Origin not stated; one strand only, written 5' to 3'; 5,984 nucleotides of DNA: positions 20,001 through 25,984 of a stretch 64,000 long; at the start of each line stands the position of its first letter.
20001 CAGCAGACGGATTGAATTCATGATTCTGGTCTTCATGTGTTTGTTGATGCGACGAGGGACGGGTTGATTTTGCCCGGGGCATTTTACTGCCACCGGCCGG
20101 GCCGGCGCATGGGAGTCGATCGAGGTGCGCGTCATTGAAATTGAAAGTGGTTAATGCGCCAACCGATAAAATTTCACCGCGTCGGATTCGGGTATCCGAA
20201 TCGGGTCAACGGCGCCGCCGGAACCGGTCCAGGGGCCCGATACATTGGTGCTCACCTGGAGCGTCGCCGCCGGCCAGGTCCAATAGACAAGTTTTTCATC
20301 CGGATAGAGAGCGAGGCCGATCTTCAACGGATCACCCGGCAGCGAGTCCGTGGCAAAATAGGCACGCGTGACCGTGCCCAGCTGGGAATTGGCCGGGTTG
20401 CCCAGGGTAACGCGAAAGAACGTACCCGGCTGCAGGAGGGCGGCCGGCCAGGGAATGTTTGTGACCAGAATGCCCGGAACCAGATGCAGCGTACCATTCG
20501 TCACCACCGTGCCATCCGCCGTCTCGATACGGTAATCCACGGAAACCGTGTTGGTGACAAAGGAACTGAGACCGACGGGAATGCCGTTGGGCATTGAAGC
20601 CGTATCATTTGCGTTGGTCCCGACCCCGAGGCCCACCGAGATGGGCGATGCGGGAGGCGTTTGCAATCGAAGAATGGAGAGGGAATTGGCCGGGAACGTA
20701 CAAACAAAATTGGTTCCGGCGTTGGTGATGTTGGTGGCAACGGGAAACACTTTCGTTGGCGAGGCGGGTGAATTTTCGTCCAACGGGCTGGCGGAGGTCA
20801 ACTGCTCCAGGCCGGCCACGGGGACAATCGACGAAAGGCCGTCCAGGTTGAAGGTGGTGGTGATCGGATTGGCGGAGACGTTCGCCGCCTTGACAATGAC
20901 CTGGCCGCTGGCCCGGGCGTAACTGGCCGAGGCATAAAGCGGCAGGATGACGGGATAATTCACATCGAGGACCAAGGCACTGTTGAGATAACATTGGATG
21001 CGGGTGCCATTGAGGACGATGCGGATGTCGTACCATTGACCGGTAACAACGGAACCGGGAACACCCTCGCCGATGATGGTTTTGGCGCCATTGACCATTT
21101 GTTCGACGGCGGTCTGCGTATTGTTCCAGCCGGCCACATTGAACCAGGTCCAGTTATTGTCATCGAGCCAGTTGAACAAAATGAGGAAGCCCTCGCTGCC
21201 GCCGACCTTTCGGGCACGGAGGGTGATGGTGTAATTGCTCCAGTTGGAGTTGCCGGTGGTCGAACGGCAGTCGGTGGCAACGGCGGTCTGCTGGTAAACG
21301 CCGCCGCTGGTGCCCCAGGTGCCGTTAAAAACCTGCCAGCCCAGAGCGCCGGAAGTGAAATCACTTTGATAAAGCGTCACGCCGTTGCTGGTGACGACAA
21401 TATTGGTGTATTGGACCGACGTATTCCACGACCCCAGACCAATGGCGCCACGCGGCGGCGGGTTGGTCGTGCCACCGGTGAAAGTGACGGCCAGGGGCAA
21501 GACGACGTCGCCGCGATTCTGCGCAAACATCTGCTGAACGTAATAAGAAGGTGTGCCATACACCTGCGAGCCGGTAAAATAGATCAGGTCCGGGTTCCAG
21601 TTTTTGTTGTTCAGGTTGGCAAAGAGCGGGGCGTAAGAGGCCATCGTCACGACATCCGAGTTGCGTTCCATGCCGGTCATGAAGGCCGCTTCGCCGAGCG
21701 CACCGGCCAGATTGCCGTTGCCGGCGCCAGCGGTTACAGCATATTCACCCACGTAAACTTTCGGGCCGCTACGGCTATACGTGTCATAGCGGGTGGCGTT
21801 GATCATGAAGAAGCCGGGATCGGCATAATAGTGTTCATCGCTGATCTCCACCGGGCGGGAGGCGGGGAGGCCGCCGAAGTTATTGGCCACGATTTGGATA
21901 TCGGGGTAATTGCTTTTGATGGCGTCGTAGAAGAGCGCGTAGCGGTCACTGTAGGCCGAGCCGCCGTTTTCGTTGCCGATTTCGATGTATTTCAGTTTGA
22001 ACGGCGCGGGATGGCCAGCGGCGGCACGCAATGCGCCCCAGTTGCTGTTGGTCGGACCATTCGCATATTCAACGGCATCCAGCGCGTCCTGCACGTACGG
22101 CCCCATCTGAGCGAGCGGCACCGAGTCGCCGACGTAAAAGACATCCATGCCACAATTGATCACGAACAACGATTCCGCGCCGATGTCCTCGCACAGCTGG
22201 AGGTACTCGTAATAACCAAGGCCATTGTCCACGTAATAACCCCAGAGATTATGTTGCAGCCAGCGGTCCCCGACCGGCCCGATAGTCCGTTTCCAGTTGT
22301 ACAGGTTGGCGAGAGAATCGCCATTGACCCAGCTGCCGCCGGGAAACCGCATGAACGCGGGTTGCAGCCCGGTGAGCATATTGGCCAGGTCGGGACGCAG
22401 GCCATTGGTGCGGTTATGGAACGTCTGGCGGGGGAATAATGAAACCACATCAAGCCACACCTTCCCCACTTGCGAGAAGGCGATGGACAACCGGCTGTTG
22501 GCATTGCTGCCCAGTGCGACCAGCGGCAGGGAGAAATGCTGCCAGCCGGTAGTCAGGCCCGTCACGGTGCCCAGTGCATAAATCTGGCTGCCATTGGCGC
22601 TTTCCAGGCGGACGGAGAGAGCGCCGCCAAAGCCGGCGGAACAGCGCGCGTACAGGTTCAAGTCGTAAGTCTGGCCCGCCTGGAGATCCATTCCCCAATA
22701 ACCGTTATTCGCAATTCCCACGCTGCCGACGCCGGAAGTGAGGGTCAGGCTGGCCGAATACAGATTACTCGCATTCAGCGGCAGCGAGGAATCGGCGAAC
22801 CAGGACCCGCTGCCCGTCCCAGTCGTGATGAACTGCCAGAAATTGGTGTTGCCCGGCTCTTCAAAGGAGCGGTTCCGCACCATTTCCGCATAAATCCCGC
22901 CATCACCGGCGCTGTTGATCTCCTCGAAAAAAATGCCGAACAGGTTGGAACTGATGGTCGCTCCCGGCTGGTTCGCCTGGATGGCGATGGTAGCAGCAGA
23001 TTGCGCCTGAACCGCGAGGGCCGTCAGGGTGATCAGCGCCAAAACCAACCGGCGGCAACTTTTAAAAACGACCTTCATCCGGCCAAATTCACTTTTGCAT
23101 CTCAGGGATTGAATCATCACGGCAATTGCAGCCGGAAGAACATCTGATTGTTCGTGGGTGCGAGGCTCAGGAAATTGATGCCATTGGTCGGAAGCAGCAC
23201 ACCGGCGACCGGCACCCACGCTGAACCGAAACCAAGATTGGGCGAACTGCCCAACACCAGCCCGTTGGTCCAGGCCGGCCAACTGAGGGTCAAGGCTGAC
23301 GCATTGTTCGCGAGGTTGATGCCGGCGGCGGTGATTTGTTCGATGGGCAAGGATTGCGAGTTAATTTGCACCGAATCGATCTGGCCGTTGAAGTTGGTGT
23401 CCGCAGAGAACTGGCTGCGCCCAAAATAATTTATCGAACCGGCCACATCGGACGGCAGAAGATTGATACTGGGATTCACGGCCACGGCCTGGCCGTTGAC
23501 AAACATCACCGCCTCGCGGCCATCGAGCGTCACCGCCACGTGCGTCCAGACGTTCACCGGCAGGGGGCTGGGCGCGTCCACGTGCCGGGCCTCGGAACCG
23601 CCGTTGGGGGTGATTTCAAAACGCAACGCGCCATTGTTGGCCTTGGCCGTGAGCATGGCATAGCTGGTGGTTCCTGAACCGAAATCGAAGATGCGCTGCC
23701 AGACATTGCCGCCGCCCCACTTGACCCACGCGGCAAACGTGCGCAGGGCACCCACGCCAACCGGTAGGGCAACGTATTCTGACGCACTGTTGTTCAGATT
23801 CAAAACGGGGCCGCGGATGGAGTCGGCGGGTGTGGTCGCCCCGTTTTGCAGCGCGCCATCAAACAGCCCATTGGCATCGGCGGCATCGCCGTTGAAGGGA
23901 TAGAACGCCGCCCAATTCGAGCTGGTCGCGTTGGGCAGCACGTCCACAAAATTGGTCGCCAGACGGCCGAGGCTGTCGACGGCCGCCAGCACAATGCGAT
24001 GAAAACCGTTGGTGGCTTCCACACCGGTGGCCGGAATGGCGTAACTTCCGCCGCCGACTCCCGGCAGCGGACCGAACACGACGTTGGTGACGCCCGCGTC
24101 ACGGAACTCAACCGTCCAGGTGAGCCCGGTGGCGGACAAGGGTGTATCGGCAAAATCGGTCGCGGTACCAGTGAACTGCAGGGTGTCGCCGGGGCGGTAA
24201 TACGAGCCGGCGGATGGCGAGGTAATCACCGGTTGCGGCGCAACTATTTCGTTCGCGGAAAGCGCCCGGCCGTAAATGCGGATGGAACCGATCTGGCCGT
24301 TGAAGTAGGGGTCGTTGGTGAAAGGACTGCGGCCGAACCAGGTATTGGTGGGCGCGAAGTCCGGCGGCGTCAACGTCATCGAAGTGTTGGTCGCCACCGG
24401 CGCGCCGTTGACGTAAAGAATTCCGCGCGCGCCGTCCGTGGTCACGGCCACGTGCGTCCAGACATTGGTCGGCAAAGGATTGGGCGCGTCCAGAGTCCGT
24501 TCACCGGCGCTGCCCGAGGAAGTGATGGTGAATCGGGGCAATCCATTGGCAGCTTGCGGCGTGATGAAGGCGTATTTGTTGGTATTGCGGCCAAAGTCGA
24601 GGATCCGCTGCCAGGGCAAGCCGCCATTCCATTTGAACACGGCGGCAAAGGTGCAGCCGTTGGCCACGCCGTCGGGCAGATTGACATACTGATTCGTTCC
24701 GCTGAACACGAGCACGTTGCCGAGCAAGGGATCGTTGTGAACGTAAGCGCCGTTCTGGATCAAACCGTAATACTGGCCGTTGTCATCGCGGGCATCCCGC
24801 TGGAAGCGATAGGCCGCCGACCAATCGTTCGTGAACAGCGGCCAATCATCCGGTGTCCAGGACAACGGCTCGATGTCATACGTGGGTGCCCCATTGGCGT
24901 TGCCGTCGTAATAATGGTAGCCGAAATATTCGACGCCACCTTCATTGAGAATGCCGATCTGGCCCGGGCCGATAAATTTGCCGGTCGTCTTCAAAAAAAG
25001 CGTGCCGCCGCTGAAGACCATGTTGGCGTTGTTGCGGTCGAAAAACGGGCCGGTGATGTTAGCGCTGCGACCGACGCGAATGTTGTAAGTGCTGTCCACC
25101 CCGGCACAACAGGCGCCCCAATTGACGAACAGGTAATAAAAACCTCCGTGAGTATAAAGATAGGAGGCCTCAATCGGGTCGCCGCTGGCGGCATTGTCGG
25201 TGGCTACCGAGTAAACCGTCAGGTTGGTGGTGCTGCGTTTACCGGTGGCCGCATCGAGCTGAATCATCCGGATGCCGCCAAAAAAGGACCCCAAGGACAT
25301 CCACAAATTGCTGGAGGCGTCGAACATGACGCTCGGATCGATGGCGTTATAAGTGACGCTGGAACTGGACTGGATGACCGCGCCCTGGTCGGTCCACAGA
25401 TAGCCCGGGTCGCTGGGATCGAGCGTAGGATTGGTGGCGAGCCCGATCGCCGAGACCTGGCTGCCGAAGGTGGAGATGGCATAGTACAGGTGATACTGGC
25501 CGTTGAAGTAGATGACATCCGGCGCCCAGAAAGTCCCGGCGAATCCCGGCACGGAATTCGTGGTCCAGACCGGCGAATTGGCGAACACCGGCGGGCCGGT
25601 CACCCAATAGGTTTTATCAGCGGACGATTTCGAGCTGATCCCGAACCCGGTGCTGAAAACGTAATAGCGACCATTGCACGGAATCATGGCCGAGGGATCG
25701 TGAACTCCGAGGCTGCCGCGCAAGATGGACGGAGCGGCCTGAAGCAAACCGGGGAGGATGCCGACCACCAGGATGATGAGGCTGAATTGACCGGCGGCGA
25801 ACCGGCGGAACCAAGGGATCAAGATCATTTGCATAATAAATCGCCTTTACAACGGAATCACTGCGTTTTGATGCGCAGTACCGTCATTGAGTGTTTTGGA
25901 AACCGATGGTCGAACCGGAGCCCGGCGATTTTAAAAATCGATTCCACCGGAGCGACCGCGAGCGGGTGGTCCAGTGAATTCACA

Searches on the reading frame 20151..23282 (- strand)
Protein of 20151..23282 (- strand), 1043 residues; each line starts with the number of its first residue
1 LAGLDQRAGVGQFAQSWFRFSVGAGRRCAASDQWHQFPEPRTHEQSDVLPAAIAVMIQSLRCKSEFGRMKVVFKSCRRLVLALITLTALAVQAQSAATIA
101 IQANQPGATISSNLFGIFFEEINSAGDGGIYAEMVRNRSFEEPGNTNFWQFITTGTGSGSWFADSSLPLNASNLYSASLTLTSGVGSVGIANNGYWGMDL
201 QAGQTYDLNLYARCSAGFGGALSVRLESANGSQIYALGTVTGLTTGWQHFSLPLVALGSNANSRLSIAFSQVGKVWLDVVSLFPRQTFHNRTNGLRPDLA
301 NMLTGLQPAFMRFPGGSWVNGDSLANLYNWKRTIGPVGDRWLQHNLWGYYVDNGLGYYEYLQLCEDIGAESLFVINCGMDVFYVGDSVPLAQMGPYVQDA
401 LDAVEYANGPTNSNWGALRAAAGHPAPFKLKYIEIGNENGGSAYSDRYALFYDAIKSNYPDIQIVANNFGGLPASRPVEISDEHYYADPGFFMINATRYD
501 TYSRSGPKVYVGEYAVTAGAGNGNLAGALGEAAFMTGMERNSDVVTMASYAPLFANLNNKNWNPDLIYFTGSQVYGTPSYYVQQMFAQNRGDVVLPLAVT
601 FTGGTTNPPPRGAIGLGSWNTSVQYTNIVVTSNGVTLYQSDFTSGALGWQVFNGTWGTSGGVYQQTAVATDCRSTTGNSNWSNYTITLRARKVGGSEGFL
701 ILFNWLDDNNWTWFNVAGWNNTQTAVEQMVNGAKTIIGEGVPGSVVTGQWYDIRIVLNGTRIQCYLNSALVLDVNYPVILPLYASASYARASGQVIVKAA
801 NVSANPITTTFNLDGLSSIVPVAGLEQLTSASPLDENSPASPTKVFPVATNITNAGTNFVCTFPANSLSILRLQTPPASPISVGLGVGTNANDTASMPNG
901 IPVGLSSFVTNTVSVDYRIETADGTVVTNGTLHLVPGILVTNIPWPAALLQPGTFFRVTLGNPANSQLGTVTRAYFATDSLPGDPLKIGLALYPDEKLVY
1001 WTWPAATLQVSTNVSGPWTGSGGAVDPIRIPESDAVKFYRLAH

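Call 8: search_protein_families(library=pfam, max_evalue=0.001, proteins=[window:20151-23282:-])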
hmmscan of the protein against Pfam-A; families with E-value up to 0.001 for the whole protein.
window:20151-23282:- (1043 aa): 3 families
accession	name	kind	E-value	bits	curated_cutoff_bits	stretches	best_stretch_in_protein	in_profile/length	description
PF22848.2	ASD1_dom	-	1.4e-53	182.4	22.2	1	303-515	3-239/239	Alpha-L-arabinofuranosidase 1 domain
PF06964.18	Alpha-L-AF_C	-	3.5e-31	109.1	27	1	512-867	1-165/165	Alpha-L-arabinofuranosidase C-terminal domain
PF06439.18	3keto-disac_hyd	-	2.9e-05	24.6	26.8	0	648-776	13-153/187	3-keto-disaccharide hydrolase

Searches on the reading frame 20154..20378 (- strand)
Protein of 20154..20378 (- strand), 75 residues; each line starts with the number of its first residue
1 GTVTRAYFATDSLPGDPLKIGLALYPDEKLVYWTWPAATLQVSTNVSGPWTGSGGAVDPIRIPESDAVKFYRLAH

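Call 5: search_protein_families(library=pfam, max_evalue=1, proteins=[window:20154-20378:-])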
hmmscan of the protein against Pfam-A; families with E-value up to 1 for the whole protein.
seq(75 aa): 0 families

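Call 6: search_protein_families(library=ncbifam, max_evalue=1, proteins=[window:20154-20378:-])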
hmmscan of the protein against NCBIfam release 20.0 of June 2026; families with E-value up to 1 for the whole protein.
seq(75 aa): 0 families

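Call 81: predict_structure(alignment_id=A7)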
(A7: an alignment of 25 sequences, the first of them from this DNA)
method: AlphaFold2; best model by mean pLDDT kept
length: 64 residues; sequences in the alignment: 25
mean_pLDDT: 71.9   pTM: 0.51
mean pLDDT of the five models: 71.9, 71.2, 70.7, 70.0, 68.7
residues with pLDDT >= 90: 2; 70-90: 26; 50-70: 34; < 50: 2
segments of 3 or more residues with pLDDT < 50: none
pLDDT, mean of each block of 10 residues (from residue 1): 61 68 72 89 66 74 78
secondary structure, 60 per line:
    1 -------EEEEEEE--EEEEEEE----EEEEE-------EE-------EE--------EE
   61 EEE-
elements in order: E8-14 E17-23 E28-32 E59-63

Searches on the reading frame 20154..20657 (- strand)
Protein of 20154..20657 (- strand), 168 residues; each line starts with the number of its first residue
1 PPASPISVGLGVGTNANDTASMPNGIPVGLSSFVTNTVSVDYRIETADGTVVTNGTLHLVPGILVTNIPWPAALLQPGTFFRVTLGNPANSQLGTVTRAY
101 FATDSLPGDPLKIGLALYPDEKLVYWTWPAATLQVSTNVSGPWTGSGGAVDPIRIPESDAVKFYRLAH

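Call 54: find_homologous_proteins(query=window:20154-20657:-, max_evalue=0.001)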
Query seq(168 aa): 93 candidates shared short words with the query, none scored E <= 0.001.

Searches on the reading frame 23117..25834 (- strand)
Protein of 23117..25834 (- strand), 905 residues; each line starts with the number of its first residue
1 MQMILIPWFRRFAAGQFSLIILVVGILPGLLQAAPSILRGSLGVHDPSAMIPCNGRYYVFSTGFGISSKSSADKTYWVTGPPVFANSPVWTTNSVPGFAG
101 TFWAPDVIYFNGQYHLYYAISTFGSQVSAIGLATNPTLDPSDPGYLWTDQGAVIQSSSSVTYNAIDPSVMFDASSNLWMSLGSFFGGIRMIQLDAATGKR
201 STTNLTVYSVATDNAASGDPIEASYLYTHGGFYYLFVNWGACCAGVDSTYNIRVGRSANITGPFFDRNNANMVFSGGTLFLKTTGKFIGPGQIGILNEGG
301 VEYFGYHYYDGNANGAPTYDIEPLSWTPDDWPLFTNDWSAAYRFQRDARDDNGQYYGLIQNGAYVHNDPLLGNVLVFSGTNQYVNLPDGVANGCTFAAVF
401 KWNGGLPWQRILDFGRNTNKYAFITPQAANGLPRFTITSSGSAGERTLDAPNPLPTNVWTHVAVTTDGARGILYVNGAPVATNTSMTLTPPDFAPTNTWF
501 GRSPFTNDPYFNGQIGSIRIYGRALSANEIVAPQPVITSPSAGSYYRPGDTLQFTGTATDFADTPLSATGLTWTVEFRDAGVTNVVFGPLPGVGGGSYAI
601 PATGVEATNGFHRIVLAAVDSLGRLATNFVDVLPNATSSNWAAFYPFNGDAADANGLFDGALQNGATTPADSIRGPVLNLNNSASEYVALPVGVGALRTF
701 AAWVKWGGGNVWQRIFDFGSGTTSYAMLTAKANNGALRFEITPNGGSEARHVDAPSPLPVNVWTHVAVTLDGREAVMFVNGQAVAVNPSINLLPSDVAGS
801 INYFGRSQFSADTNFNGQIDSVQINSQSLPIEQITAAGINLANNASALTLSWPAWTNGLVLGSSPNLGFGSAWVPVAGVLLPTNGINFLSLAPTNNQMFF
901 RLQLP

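Call 8: search_protein_families(library=pfam, max_evalue=0.001, proteins=[window:23117-25834:-])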
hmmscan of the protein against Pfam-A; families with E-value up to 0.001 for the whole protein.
window:23117-25834:- (905 aa): 4 families
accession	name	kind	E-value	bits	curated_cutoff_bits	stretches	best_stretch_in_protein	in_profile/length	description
PF13385.13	Laminin_G_3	-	3e-51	174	27.6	2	379-530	2-150/151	Concanavalin A-like lectin/glucanases superfamily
PF04616.20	Glyco_hydro_43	-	5.9e-36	124.7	32.2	1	44-332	10-288/288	Glycosyl hydrolases family 43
PF02210.31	Laminin_G_2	-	4.4e-08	34.1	22.9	1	727-827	20-126/126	Laminin G domain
PF00054.30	Laminin_G_1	-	9e-06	26.4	24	0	733-829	27-130/131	Laminin G domain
